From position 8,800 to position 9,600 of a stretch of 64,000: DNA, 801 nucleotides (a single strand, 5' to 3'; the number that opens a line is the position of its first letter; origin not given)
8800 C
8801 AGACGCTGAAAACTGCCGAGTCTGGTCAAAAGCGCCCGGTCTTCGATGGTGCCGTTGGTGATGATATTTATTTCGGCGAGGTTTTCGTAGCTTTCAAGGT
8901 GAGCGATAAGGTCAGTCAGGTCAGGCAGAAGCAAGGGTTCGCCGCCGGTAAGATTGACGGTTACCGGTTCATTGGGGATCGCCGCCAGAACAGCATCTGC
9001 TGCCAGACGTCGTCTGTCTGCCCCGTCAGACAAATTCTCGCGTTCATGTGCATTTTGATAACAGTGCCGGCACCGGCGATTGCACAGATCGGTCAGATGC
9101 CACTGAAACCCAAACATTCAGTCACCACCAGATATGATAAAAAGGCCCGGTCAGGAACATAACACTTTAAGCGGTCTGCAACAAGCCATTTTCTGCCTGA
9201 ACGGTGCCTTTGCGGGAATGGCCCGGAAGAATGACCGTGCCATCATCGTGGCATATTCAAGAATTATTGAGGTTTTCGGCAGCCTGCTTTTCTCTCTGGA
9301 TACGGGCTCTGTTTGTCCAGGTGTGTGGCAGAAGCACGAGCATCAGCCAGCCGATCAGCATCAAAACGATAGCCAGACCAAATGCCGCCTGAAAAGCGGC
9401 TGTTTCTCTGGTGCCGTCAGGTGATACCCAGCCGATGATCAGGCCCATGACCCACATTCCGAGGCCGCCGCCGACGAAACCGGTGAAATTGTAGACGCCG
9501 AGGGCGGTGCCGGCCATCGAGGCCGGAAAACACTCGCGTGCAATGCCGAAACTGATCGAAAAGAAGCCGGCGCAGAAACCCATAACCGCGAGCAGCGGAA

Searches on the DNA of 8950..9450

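Call 18: search_rna_families(source=window, start=8950, end=9450, threshold=evalue, max_evalue=10)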
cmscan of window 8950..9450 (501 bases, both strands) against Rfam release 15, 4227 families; matches with E-value up to 10: 3.
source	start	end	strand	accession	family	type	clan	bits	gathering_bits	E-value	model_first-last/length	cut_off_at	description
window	9118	9145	+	RF02946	cow-rumen-1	Gene; sRNA;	-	15.9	53.4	0.68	1-61/61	no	cow-rumen-1 RNA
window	9139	9243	-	RF02128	GNAS-AS1_2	Gene; lncRNA;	-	13.8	47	8.7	1-118/118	no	GNAS antisense RNA 1 conserved region 2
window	9215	9250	-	RF01397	isrO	Gene; sRNA;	-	11.2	42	7.4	1-201/201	no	isrO Hfq binding RNA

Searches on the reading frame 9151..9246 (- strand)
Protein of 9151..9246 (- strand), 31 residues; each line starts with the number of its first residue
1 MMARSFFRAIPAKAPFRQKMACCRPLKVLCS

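Call 8: search_protein_families(library=ncbifam, proteins=[window:9151-9246:-], max_evalue=0.01)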
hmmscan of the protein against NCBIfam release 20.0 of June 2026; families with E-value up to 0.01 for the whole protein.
window:9151-9246:- (31 aa): 0 families

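Call 9: search_protein_families(library=pfam, proteins=[window:9151-9246:-], max_evalue=0.01)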
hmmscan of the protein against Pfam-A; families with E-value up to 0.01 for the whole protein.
window:9151-9246:- (31 aa): 0 families

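Call 42: find_encoding_contigs(protein=window:9151-9246:-, flank=1000, max_places=5)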
Protein window:9151-9246:- (31 aa): no gene with exactly this product is on record in the collection.

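Call 60: search_protein_representatives(protein=window:9151-9246:-)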
Query: 31 residues. Proteins with E-value up to 0.001 (for the whole library): 0; up to 1e-10: 0; up to 1e-30: 0. The best 0 are listed.
